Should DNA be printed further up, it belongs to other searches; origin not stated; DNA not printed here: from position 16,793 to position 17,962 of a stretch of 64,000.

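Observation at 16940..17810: RHS C-terminal toxin tip resembles zinc-dependent phospholipase C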

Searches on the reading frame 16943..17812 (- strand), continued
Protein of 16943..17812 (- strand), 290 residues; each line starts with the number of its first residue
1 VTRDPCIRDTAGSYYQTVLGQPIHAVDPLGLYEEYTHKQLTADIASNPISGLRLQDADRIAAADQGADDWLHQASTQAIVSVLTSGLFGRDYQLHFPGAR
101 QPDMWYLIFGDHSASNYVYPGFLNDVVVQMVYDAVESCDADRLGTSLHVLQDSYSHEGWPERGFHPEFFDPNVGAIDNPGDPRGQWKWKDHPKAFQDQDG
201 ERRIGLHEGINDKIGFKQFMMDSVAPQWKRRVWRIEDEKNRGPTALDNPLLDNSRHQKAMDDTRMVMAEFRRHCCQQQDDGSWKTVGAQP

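Call 41: find_encoding_contigs(protein=P0001, flank=6000, max_places=3)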
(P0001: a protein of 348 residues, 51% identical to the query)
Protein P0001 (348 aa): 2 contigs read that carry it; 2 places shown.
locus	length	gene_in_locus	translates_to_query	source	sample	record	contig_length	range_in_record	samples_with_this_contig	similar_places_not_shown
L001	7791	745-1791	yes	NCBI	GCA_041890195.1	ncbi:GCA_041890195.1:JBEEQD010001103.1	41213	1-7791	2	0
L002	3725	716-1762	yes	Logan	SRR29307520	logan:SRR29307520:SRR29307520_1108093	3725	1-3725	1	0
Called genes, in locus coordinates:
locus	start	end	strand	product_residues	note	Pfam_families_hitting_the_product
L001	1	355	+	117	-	?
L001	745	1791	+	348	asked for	-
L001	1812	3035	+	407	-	-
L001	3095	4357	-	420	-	PF01041:DegT_DnrJ_EryC1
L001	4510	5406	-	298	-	PF04909:Amidohydro_2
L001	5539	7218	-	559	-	PF16586:DUF5060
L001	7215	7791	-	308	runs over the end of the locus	PF01145:Band_7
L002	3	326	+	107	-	?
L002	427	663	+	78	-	-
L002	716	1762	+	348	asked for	-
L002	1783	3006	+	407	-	-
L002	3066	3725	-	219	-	?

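Call 44: find_encoding_contigs(protein=P0015, flank=5000, max_places=2)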
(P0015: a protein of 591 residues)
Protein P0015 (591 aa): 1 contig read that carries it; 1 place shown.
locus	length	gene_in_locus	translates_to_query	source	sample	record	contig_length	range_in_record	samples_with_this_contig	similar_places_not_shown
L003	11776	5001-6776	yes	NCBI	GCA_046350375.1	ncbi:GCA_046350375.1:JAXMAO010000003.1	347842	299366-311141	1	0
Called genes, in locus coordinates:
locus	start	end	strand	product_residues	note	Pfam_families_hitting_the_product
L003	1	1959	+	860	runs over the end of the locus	PF13671:AAA_33, PF00149:Metallophos, PF16542:PNKP_ligase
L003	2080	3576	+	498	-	PF14521:Aspzincin_M35 (faint)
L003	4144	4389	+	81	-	-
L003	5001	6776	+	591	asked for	-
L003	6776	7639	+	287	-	-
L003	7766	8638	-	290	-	PF00165:HTH_AraC (faint), PF12833:HTH_18, PF06445:GyrI-like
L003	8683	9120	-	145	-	-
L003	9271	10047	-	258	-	-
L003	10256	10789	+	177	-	PF04390:LptE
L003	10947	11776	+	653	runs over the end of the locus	PF06480:FtsH_ext (faint), PF00004:AAA, PF17862:AAA_lid_3, PF01434:Peptidase_M41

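Call 45: find_encoding_contigs(protein=P0007, flank=5000, max_places=2)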
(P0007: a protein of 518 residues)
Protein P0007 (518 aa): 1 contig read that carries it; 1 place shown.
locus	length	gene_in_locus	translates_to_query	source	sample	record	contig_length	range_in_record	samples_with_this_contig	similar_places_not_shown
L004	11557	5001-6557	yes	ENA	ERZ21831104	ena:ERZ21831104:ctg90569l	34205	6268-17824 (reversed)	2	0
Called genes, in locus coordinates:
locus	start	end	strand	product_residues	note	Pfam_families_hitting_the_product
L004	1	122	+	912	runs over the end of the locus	-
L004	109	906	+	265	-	-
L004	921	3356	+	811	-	PF05593:RHS_repeat (weak)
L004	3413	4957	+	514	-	PF07719:TPR_2 (faint), PF13174:TPR_6 (faint), PF13428:TPR_14 (faint), PF13424:TPR_12 (weak)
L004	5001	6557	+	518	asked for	-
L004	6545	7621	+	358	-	-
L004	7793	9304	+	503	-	PF06951:PLA2G12 (weak)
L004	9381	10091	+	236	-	PF03781:FGE-sulfatase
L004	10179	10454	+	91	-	-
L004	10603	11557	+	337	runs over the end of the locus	-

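Call 46: find_encoding_contigs(protein=P0003, flank=5000, max_places=2)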
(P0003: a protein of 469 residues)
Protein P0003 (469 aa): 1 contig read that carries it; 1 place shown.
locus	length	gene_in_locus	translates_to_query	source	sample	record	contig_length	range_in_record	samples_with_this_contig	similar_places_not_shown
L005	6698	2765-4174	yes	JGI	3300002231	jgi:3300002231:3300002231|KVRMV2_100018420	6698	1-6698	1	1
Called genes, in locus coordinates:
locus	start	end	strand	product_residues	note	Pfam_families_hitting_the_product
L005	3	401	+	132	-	?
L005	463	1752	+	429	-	-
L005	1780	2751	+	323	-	-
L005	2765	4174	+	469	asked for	PF05593:RHS_repeat (faint), PF20551:DUF6765 (faint)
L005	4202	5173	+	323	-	-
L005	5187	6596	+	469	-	PF05593:RHS_repeat (faint), PF20551:DUF6765 (faint)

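Call 53: find_homologous_proteins(query=A3, max_evalue=0.001)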
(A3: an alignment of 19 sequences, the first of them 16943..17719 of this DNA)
Query A3 (19 sequences) (259 aa, profile of the alignment): 26 proteins with E <= 0.001 among 2700 candidates.
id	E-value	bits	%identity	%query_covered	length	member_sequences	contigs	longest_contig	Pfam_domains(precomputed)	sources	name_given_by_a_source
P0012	2.5e-71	258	32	61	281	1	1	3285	-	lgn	-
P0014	1.1e-70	255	33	39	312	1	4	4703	-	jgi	-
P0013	3.3e-65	238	35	42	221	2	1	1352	-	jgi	jgi:hypothetical protein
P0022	2.1e-57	212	33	50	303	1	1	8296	-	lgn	-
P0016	2.7e-56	209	25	82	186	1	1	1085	-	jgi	jgi:hypothetical protein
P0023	5.3e-54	201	26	91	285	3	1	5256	-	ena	-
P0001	5.0e-51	191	51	100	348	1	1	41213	-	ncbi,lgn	ncbi:MAG: hypothetical protein ACE15C_13150 [Phycisphaerae bacterium]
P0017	7.9e-48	181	35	44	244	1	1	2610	-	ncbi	-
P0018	2.2e-40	157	31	62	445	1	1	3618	PF20551.4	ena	-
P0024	1.0e-37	148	33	62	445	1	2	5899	PF20551.4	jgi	jgi:hypothetical protein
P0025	1.8e-32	131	29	62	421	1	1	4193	PF20551.4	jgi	-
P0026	2.5e-31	127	30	61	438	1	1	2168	PF20551.4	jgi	jgi:hypothetical protein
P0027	3.3e-31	127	27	62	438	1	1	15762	PF20551.4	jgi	jgi:hypothetical protein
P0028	2.2e-29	121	28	61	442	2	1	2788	PF20551.4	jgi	jgi:hypothetical protein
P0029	1.4e-27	115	29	62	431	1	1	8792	PF20551.4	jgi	jgi:hypothetical protein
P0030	1.8e-27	114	28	62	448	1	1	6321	PF20551.4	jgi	jgi:hypothetical protein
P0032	1.3e-25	108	27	62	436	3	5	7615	PF20551.4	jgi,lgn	jgi:hypothetical protein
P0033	2.7e-25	107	29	50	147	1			PF20551.4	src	-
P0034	1.4e-15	76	31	41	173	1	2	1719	PF20551.4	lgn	-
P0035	4.3e-15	74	30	53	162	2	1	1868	PF20551.4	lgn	-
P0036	5.4e-15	74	31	53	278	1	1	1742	PF25023.2,PF20551.4,PF03527.21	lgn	-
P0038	4.6e-13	67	37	26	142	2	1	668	PF20551.4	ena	-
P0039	4.8e-13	67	28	64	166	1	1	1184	PF20551.4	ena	-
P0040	3.4e-5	42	38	18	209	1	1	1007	PF20551.4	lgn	-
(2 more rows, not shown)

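Call 63: find_encoding_contigs(protein=P0002, flank=10000, max_places=2)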
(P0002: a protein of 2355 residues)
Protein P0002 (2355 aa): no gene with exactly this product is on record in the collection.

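Call 79: find_related_loci(query=A4, collection=genome_contigs, flank=4000)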
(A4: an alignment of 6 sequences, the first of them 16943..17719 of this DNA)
Query A4 (259 aa) in genome_contigs; peptide patterns used: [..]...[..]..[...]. (x = any residue, [..] = any of these).
34 stretches matched a pattern; 13 encode a relative of the query (tblastn E <= 1e-3); 13 distinct loci.
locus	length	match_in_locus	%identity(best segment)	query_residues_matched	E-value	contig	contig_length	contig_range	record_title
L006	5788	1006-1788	51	1-259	3e-89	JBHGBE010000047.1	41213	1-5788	MAG: Phycisphaerae bacterium isolate SBS.BIN.4 SBSBIN4_contig_47, whole genome shotgun sequence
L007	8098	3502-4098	26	3-250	3e-13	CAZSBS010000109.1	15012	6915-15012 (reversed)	MAG TPA_asm: uncultured Planctomycetaceae bacterium isolate SRP178699_co1_604 genome assembly, contig: NODE_5129_length_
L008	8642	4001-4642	27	1-247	9e-10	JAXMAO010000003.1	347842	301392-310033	MAG: Phycisphaerae bacterium isolate STL-PLA12 C2.39.fa-3, whole genome shotgun sequence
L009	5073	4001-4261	28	6-128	1e-6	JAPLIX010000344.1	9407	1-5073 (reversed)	MAG: Proteobacteria bacterium isolate LacPavin_0419_WC90_MAG_50_6 LacPavin_0419_WC90_scaffold_310396, whole genome shotg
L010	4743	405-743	34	1-127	9e-6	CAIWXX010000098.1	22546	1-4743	MAG: uncultured Acidobacteria bacterium isolate AlinenSediments_bin-3382 genome assembly, contig: bin-3382:098/183, whol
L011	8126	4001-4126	46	103-151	1e-5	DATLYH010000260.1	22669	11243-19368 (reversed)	MAG TPA_asm: Gemmataceae bacterium isolate SMAG_U13267 k141_263111, whole genome shotgun sequence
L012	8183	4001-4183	41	102-160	3e-5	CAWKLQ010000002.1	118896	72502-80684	MAG: uncultured beta proteobacterium isolate MFD04651.bin.1.130 genome assembly, contig: contig_21437, whole genome shot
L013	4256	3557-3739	41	102-160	3e-5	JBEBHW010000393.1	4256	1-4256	MAG: Burkholderiaceae bacterium isolate SF1_2_8 NODE_23546_length_4256_cov_3.093577, whole genome shotgun sequence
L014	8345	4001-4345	27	1-165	6e-5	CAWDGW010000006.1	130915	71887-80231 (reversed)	MAG: uncultured Holophagae bacterium isolate MFD03804.bin.1.132 genome assembly, contig: contig_27323, whole genome shot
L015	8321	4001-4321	30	1-140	6e-6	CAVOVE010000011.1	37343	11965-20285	MAG: uncultured Candidatus Rokubacteria bacterium isolate MFD09779.bin.2.198 genome assembly, contig: contig_68116, whol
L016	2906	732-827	47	103-134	7e-5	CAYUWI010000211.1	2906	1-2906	MAG TPA_asm: uncultured Gammaproteobacteria bacterium isolate SRP185896_co1_336 genome assembly, contig: NODE_57986_leng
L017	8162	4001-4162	38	103-165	9e-5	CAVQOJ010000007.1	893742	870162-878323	MAG: uncultured Holophagae bacterium isolate MFD09964.bin.1.228 genome assembly, contig: contig_28740, whole genome shot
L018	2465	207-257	82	112-128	3e-4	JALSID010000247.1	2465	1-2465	MAG: Planctomycetota bacterium isolate 354-166_metabat2_scaf2bin.013 354-166_scaffold_35075_c1, whole genome shotgun seq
